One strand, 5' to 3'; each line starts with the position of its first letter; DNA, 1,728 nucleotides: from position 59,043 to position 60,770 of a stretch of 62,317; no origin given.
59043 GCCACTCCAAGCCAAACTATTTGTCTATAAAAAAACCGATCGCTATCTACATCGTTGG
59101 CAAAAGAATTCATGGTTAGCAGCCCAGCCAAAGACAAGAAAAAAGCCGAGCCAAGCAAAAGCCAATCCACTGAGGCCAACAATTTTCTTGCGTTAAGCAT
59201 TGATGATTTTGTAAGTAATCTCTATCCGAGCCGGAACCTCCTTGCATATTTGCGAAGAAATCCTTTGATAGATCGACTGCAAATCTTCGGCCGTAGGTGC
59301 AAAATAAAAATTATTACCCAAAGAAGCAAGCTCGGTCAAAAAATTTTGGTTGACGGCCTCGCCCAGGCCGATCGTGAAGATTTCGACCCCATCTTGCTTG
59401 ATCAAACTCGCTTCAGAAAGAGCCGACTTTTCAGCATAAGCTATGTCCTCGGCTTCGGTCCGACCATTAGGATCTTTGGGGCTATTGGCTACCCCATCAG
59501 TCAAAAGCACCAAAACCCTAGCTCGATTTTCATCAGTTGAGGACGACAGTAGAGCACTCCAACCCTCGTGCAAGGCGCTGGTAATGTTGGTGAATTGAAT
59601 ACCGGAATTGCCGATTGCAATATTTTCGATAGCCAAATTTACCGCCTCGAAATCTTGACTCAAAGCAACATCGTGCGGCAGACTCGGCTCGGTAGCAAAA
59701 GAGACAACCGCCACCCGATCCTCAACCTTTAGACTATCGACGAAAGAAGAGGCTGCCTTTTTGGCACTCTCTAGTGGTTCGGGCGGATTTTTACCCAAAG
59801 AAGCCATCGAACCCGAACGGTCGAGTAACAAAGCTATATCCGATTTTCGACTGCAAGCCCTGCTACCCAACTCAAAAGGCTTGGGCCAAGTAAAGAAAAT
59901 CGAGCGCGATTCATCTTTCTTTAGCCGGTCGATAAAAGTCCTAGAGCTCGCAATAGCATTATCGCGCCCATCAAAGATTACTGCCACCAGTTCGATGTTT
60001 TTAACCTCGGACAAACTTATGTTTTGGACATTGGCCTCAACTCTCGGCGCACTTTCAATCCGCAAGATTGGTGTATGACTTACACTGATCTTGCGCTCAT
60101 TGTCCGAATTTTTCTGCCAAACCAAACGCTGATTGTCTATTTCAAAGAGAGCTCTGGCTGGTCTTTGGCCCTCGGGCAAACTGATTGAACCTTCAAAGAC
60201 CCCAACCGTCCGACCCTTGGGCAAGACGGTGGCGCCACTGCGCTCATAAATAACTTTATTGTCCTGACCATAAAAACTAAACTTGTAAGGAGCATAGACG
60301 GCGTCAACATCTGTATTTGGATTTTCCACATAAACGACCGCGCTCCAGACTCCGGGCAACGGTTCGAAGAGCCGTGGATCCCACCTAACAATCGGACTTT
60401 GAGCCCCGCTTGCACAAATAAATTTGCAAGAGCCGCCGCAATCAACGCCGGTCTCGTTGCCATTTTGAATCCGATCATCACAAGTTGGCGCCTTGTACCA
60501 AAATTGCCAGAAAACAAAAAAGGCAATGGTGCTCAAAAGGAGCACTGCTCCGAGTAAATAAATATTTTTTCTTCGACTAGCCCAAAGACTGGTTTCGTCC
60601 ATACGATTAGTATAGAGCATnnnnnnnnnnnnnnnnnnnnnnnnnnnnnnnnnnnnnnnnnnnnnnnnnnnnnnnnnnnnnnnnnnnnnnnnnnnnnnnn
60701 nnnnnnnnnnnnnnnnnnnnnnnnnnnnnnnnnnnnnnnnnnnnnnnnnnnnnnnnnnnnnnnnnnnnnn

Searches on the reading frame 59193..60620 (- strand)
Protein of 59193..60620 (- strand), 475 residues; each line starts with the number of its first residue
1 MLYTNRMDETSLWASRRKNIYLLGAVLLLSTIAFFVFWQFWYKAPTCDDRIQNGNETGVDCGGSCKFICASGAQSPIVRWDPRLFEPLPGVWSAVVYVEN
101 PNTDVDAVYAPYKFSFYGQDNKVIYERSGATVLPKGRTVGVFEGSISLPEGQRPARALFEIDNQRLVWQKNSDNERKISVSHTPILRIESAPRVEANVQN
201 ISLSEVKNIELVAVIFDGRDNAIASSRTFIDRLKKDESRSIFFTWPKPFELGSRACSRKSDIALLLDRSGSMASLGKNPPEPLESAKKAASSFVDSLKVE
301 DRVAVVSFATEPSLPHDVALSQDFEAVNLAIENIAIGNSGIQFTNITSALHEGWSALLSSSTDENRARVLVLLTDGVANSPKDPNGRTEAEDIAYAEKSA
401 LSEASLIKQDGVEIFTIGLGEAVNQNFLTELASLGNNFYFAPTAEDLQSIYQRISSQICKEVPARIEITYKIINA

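Call 9: find_homologous_proteins(query=window:59193-60620:-)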
Query window:59193-60620:- (475 aa): 854 proteins with E <= 0.001 among 8000 candidates; the best 120 are listed.
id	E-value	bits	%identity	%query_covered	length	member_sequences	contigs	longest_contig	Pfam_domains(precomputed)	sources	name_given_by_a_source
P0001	0.0e+0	1055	99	100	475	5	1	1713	PF13768.13,PF00092.35,PF13519.13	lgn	-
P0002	1.4e-226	771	72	99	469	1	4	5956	PF00092.35,PF13519.13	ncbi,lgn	-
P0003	1.7e-217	741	70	99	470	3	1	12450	PF00092.35,PF13519.13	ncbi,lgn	-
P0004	8.6e-197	673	62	99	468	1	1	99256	PF00092.35,PF13519.13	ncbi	-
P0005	1.5e-194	665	61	99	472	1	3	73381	PF00092.35,PF13519.13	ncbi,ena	ncbi:MAG: vWA domain-containing protein [Patescibacteria group bacterium]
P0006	1.7e-192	658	59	99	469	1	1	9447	PF00092.35,PF13519.13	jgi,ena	-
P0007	2.8e-187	641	58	99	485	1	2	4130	PF00092.35,PF13519.13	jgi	jgi:Mg-chelatase subunit ChlD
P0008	3.4e-187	641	58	98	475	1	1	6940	PF00092.35,PF13519.13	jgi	jgi:Mg-chelatase subunit ChlD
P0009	2.6e-186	638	58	98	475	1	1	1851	PF13768.13,PF00092.35,PF13519.13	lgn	-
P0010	6.0e-186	637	58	98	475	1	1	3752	PF13768.13,PF00092.35,PF13519.13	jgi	jgi:Mg-chelatase subunit ChlD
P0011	2.5e-185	635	58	98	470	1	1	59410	PF00092.35,PF13519.13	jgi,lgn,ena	-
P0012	1.5e-184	632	56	98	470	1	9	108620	PF00092.35,PF13519.13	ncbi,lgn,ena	ncbi:MAG: vWA domain-containing protein [Patescibacteria group bacterium]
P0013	9.0e-184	630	58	97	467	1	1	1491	PF13768.13,PF00092.35,PF13519.13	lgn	-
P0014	1.9e-183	629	56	100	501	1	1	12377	PF00092.35,PF13519.13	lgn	-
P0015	2.7e-183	628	57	97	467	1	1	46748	PF13768.13,PF00092.35,PF13519.13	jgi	jgi:Mg-chelatase subunit ChlD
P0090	2.0e-171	589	56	97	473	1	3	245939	PF00092.35,PF13519.13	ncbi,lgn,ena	-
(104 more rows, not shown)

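Call 10: find_encoding_contigs(protein=window:59193-60620:-, flank=10000, max_places=10)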
Protein window:59193-60620:- (475 aa): 4 contigs read that carry it; 4 places shown.
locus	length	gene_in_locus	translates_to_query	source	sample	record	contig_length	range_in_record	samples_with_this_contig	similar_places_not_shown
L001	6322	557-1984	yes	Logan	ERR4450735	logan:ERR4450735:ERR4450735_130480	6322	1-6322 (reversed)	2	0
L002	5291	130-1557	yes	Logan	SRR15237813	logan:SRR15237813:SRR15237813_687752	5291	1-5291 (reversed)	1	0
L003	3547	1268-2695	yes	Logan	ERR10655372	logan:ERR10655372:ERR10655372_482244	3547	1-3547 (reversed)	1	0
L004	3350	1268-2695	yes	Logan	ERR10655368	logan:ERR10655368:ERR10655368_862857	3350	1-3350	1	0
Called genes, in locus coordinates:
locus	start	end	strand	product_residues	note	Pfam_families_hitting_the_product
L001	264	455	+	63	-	-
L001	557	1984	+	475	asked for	PF00092:VWA, PF13519:VWA_2, PF13768:VWA_3 (weak)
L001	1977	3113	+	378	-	PF01098:FTSW_RODA_SPOVE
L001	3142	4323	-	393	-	PF13439:Glyco_transf_4, PF13477:Glyco_trans_4_2 (weak), PF13579:Glyco_trans_4_4, PF20706:GT4-conflict, PF00534:Glycos_transf_1, PF13692:Glyco_trans_1_4, PF13524:Glyco_trans_1_2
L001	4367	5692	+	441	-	PF02397:Bac_transf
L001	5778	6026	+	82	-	-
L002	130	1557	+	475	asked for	PF00092:VWA, PF13519:VWA_2, PF13768:VWA_3 (weak)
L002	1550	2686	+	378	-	PF01098:FTSW_RODA_SPOVE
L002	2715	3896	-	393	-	PF13439:Glyco_transf_4, PF13477:Glyco_trans_4_2 (weak), PF13579:Glyco_trans_4_4, PF20706:GT4-conflict, PF00534:Glycos_transf_1, PF13692:Glyco_trans_1_4, PF13524:Glyco_trans_1_2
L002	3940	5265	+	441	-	PF02397:Bac_transf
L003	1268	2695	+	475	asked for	PF00092:VWA, PF13519:VWA_2, PF13768:VWA_3 (weak)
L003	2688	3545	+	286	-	?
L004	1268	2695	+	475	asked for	PF00092:VWA, PF13519:VWA_2, PF13768:VWA_3 (weak)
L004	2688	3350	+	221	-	?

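Call 11: find_encoding_contigs(protein=P0003, flank=6000, max_places=3)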
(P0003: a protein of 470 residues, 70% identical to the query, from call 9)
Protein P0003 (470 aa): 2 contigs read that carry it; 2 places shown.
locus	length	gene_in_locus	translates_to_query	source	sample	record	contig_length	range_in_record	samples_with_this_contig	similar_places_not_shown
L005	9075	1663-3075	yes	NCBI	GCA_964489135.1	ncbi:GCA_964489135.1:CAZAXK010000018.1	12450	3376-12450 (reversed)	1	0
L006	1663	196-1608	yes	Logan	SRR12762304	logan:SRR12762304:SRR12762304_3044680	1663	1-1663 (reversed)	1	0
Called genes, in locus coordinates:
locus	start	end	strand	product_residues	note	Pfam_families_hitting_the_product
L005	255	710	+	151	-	PF00961:LAGLIDADG_1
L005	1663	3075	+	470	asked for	PF00092:VWA, PF13519:VWA_2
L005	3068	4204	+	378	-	PF01098:FTSW_RODA_SPOVE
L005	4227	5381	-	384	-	PF13477:Glyco_trans_4_2, PF13439:Glyco_transf_4, PF13579:Glyco_trans_4_4, PF20706:GT4-conflict, PF00534:Glycos_transf_1, PF13692:Glyco_trans_1_4, PF13524:Glyco_trans_1_2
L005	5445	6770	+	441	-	PF02397:Bac_transf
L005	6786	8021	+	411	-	PF21760:SecD_1st, PF22599:SecDF_P1_head, PF02355:SecD_SecF_C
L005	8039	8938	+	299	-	PF02355:SecD_SecF_C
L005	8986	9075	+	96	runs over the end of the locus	-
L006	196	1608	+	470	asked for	PF00092:VWA, PF13519:VWA_2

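Call 12: find_encoding_contigs(protein=P0004, flank=6000, max_places=3)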
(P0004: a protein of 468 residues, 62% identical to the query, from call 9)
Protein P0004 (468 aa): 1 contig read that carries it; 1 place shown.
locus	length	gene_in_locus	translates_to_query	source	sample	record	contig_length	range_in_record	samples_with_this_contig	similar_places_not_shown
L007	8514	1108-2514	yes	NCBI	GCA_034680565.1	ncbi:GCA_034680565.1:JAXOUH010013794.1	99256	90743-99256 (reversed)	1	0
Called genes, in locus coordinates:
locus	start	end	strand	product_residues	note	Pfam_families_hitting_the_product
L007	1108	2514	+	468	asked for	PF00092:VWA, PF13519:VWA_2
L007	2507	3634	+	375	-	PF01098:FTSW_RODA_SPOVE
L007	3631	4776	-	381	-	PF13477:Glyco_trans_4_2, PF13439:Glyco_transf_4, PF13579:Glyco_trans_4_4, PF20706:GT4-conflict (weak), PF00534:Glycos_transf_1, PF13692:Glyco_trans_1_4, PF13524:Glyco_trans_1_2 (weak)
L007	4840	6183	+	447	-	PF02397:Bac_transf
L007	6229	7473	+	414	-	PF21760:SecD_1st, PF22599:SecDF_P1_head, PF02355:SecD_SecF_C, PF03176:MMPL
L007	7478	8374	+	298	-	PF02355:SecD_SecF_C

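Call 13: find_encoding_contigs(protein=P0005, flank=6000, max_places=3)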
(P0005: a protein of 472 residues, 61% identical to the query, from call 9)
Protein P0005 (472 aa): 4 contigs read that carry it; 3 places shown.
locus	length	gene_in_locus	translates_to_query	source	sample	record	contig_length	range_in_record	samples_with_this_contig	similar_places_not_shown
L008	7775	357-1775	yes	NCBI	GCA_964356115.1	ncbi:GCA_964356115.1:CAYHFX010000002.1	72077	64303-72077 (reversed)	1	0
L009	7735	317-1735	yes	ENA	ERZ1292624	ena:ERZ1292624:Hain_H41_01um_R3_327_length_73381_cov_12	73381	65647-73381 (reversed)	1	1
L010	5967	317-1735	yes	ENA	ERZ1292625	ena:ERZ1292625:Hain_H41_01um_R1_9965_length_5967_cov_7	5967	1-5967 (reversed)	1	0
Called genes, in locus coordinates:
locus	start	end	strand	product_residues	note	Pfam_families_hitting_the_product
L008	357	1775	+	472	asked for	PF00092:VWA, PF13519:VWA_2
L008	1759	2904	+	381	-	PF01098:FTSW_RODA_SPOVE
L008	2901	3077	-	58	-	-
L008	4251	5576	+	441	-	PF02397:Bac_transf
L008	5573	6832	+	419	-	PF21760:SecD_1st, PF22599:SecDF_P1_head, PF02355:SecD_SecF_C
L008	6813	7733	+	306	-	PF02355:SecD_SecF_C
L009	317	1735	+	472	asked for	PF00092:VWA, PF13519:VWA_2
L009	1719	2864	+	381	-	PF01098:FTSW_RODA_SPOVE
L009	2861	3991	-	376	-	PF13477:Glyco_trans_4_2 (weak), PF13439:Glyco_transf_4, PF13579:Glyco_trans_4_4, PF20706:GT4-conflict, PF00534:Glycos_transf_1, PF13692:Glyco_trans_1_4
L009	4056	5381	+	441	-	PF02397:Bac_transf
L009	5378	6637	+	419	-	PF21760:SecD_1st, PF22599:SecDF_P1_head, PF02355:SecD_SecF_C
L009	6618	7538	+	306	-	PF02355:SecD_SecF_C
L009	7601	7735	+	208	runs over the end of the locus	-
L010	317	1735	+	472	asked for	PF00092:VWA, PF13519:VWA_2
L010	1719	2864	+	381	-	PF01098:FTSW_RODA_SPOVE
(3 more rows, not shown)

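Call 19: find_encoding_contigs(protein=P0002, flank=6000, max_places=6)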
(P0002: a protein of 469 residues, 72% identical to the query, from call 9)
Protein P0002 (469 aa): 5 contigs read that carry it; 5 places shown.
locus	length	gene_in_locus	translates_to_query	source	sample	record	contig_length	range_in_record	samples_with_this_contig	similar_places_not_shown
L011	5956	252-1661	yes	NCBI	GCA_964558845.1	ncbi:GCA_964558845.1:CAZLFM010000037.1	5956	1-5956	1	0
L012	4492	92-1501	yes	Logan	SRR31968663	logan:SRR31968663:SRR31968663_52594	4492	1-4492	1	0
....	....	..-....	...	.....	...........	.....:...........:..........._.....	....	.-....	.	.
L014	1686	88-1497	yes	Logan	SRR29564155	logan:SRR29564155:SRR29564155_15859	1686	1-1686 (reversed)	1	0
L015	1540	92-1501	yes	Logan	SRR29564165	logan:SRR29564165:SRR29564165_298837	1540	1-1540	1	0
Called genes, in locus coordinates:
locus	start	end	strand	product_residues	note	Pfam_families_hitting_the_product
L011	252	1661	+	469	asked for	PF00092:VWA, PF13519:VWA_2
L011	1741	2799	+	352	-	PF01098:FTSW_RODA_SPOVE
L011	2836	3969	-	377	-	PF13477:Glyco_trans_4_2, PF13439:Glyco_transf_4, PF13579:Glyco_trans_4_4, PF20706:GT4-conflict, PF00534:Glycos_transf_1, PF13692:Glyco_trans_1_4, PF13524:Glyco_trans_1_2 (faint)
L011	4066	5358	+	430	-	PF02397:Bac_transf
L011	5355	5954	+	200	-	?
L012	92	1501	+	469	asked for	PF00092:VWA, PF13519:VWA_2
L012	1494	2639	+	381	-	PF01098:FTSW_RODA_SPOVE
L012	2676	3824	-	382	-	PF13477:Glyco_trans_4_2, PF13439:Glyco_transf_4, PF13579:Glyco_trans_4_4, PF00534:Glycos_transf_1, PF20706:GT4-conflict, PF13692:Glyco_trans_1_4, PF13524:Glyco_trans_1_2 (faint)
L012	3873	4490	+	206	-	?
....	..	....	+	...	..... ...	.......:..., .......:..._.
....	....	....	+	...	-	?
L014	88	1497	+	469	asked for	PF00092:VWA, PF13519:VWA_2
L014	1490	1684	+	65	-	?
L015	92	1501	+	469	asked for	PF00092:VWA, PF13519:VWA_2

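Call 36: find_homologous_proteins(query=L001:264-452:+, max_evalue=10)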
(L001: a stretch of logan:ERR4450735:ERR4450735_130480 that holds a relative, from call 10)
Query L001:264-452:+ (63 aa): 1 proteins with E <= 10 among 1 candidates.
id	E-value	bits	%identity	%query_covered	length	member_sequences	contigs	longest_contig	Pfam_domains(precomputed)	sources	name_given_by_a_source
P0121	6.4e-34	131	100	100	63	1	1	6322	-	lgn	-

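Call 38: find_encoding_contigs(protein=P0090, flank=5000, max_places=4)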
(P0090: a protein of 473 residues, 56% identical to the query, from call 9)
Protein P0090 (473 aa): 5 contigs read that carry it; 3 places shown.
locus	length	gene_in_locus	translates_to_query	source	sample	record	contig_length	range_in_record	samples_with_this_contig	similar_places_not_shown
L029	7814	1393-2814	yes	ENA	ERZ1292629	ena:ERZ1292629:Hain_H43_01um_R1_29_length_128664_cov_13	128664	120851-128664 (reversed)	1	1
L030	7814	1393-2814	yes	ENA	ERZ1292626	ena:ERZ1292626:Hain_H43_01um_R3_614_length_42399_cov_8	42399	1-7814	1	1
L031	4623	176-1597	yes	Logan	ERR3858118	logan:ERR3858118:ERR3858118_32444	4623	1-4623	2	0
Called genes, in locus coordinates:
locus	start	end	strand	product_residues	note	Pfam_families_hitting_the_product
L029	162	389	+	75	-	-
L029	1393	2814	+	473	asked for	PF00092:VWA, PF13519:VWA_2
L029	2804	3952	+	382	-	PF01098:FTSW_RODA_SPOVE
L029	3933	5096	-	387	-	PF13477:Glyco_trans_4_2, PF13439:Glyco_transf_4, PF13579:Glyco_trans_4_4, PF20706:GT4-conflict (weak), PF00534:Glycos_transf_1, PF13692:Glyco_trans_1_4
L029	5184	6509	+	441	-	PF02397:Bac_transf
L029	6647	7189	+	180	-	-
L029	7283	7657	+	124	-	PF04480:DUF559, PF18741:MTES_1575 (weak)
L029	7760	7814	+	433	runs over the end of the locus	PF07549:Sec_GG (faint), PF21760:SecD_1st, PF22599:SecDF_P1_head, PF02355:SecD_SecF_C, PF03176:MMPL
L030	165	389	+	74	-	-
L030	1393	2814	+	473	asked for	PF00092:VWA, PF13519:VWA_2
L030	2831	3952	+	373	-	PF01098:FTSW_RODA_SPOVE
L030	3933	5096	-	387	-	PF13477:Glyco_trans_4_2, PF13439:Glyco_transf_4, PF13579:Glyco_trans_4_4, PF20706:GT4-conflict (weak), PF00534:Glycos_transf_1, PF13692:Glyco_trans_1_4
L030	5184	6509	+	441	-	PF02397:Bac_transf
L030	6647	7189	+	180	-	-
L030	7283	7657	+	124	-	PF04480:DUF559, PF18741:MTES_1575 (weak)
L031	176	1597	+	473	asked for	PF00092:VWA, PF13519:VWA_2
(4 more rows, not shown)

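Call 39: find_encoding_contigs(protein=P0012, flank=5000, max_places=6)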
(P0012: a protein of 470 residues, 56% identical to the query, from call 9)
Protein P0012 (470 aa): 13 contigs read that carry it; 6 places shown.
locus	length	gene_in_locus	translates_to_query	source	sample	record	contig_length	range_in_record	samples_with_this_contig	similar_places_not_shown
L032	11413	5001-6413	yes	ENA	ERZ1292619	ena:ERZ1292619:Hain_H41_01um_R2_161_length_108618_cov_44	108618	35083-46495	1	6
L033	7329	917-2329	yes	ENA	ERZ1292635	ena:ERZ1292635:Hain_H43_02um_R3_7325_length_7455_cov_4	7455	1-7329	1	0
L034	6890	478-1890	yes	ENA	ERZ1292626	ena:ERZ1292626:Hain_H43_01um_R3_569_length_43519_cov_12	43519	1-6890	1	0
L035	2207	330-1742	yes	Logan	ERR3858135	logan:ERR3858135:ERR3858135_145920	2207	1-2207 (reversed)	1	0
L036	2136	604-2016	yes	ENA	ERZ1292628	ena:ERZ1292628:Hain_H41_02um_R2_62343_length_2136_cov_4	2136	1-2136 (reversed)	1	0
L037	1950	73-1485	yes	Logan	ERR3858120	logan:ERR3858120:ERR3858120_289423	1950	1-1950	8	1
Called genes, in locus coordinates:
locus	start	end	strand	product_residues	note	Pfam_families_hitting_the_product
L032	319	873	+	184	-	PF00961:LAGLIDADG_1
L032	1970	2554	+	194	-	PF03161:LAGLIDADG_2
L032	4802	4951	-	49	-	-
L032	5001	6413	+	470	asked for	PF00092:VWA, PF13519:VWA_2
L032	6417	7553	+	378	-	PF01098:FTSW_RODA_SPOVE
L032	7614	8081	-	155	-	PF00293:NUDIX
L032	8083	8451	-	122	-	PF05635:23S_rRNA_IVP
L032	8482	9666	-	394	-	PF13477:Glyco_trans_4_2 (faint), PF13439:Glyco_transf_4, PF13579:Glyco_trans_4_4 (weak), PF20706:GT4-conflict, PF00534:Glycos_transf_1, PF13692:Glyco_trans_1_4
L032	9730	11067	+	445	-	PF02397:Bac_transf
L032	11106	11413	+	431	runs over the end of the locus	PF21760:SecD_1st, PF22599:SecDF_P1_head, PF03176:MMPL, PF02355:SecD_SecF_C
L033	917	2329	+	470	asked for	PF00092:VWA, PF13519:VWA_2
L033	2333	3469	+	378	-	PF01098:FTSW_RODA_SPOVE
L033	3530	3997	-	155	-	PF00293:NUDIX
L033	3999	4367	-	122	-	PF05635:23S_rRNA_IVP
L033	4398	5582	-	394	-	PF13477:Glyco_trans_4_2 (faint), PF13439:Glyco_transf_4, PF13579:Glyco_trans_4_4 (weak), PF20706:GT4-conflict, PF00534:Glycos_transf_1, PF13692:Glyco_trans_1_4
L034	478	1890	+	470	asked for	PF00092:VWA, PF13519:VWA_2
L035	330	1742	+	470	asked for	PF00092:VWA, PF13519:VWA_2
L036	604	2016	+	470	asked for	PF00092:VWA, PF13519:VWA_2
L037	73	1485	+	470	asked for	PF00092:VWA, PF13519:VWA_2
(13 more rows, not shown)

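Call 65: find_homologous_proteins(query=L005:255-707:+, max_evalue=1e-10)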
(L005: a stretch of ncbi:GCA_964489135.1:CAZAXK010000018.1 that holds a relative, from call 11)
Query L005:255-707:+ (151 aa): 2274 proteins with E <= 1e-10 among 2309 candidates; the best 120 are listed.
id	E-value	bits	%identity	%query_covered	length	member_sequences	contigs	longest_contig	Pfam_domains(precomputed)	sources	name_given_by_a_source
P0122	5.1e-93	326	100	100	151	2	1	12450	PF00961.25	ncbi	-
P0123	1.7e-85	302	91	100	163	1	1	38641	PF00961.25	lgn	-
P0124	3.3e-84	298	91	99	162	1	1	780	PF00961.25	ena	-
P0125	1.2e-83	296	89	100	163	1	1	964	PF00961.25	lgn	-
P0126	2.2e-83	295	89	100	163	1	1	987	PF00961.25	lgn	-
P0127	1.8e-81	289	87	100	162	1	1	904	PF00961.25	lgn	-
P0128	2.6e-81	288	87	100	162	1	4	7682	PF00961.25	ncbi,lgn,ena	-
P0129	1.2e-80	286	87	99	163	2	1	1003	PF00961.25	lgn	-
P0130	1.6e-80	286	85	99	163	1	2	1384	PF00961.25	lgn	-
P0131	1.9e-80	286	86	100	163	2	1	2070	PF00961.25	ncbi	-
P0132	2.0e-80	286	87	100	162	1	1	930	PF00961.25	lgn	-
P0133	1.2e-78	280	82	100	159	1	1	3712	PF00961.25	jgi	jgi:hypothetical protein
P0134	1.2e-78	280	82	100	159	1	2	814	PF00961.25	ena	-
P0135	1.4e-78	280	86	99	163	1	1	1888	PF00961.25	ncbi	-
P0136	9.1e-78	277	82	100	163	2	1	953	PF00961.25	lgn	-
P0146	1.7e-72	260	77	100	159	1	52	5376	PF00961.25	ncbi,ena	-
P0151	7.1e-71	255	79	99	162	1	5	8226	PF00961.25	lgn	-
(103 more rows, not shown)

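Call 66: find_encoding_contigs(protein=P0146, flank=2500, max_places=10)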
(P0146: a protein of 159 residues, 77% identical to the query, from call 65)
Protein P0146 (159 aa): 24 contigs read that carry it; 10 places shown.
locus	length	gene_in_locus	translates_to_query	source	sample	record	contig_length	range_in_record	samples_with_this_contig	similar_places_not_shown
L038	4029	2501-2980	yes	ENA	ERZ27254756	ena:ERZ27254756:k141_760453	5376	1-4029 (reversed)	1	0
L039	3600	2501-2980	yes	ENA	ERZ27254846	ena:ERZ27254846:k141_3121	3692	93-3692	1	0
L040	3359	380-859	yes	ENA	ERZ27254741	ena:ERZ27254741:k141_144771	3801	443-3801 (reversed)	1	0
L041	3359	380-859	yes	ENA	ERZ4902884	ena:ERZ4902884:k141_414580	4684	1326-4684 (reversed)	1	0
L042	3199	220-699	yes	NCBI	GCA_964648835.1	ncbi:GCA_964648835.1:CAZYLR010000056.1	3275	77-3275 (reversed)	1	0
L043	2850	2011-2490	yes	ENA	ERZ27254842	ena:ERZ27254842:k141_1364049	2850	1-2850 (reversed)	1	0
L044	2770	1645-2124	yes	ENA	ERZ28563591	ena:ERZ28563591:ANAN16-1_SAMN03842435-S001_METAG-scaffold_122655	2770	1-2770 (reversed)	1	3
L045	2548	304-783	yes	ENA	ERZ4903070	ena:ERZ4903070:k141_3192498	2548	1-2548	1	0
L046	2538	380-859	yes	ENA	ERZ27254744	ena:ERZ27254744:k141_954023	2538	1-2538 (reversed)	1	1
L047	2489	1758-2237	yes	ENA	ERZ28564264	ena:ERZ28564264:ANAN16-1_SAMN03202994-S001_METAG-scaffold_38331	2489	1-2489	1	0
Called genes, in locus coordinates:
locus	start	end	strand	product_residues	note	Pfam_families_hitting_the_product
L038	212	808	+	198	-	PF03161:LAGLIDADG_2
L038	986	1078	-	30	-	-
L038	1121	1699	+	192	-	PF03161:LAGLIDADG_2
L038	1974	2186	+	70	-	-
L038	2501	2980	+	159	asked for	PF00961:LAGLIDADG_1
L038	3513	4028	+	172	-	?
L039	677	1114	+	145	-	PF03161:LAGLIDADG_2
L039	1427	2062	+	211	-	PF03161:LAGLIDADG_2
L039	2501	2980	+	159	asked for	PF00961:LAGLIDADG_1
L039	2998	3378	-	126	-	-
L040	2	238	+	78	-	?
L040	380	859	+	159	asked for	PF00961:LAGLIDADG_1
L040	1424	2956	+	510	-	PF00092:VWA, PF13519:VWA_2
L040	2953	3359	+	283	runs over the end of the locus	?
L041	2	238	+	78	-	?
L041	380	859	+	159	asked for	PF00961:LAGLIDADG_1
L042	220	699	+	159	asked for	PF00961:LAGLIDADG_1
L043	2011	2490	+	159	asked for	PF00961:LAGLIDADG_1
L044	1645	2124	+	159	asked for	PF00961:LAGLIDADG_1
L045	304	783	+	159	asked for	PF00961:LAGLIDADG_1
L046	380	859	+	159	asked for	PF00961:LAGLIDADG_1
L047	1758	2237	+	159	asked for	PF00961:LAGLIDADG_1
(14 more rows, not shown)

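Call 67: find_encoding_contigs(protein=P0123, flank=2500, max_places=5)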
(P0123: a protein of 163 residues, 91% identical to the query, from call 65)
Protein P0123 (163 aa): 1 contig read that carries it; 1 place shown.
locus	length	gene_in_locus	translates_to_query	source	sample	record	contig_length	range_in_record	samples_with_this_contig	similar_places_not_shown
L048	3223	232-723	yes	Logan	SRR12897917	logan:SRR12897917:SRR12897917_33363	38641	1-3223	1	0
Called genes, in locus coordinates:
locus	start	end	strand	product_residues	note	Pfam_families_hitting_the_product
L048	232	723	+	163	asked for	PF00961:LAGLIDADG_1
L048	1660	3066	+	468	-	PF00092:VWA, PF13519:VWA_2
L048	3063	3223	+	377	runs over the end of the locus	PF01098:FTSW_RODA_SPOVE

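Call 68: find_encoding_contigs(protein=P0128, flank=2500, max_places=6)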
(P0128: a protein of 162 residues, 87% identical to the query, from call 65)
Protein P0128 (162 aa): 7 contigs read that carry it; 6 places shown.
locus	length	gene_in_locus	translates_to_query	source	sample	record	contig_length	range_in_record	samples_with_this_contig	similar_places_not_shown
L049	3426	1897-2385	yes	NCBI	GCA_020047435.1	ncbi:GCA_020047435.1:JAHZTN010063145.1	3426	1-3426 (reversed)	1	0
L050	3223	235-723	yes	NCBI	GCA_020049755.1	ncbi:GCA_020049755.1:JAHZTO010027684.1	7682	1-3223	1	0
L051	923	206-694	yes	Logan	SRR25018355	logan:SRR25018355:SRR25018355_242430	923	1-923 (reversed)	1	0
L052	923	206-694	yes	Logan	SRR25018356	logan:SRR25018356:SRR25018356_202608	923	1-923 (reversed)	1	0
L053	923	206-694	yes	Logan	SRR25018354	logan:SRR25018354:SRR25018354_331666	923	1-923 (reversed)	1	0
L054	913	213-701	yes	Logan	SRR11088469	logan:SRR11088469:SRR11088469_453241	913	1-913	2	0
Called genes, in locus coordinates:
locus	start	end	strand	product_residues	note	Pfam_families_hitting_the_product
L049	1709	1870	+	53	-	-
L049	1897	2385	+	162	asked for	PF00961:LAGLIDADG_1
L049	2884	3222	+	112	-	-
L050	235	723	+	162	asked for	PF00961:LAGLIDADG_1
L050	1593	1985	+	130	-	-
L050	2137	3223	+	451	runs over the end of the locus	PF00092:VWA, PF13519:VWA_2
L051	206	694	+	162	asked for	PF00961:LAGLIDADG_1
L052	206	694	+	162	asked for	PF00961:LAGLIDADG_1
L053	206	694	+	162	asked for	PF00961:LAGLIDADG_1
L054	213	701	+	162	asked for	PF00961:LAGLIDADG_1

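Call 74: find_encoding_contigs(protein=P0151, flank=2500, max_places=10)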
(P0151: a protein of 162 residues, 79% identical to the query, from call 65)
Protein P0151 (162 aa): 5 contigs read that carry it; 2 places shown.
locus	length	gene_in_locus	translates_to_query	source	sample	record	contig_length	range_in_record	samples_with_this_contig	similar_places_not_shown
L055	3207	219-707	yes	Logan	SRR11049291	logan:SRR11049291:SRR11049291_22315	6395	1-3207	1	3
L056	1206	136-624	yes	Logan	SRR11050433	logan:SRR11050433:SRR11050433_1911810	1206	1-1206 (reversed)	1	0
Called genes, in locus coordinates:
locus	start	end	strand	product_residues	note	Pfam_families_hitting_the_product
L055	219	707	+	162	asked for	PF00961:LAGLIDADG_1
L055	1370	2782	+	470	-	PF00092:VWA, PF13519:VWA_2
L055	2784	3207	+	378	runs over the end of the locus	PF01098:FTSW_RODA_SPOVE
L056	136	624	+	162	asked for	PF00961:LAGLIDADG_1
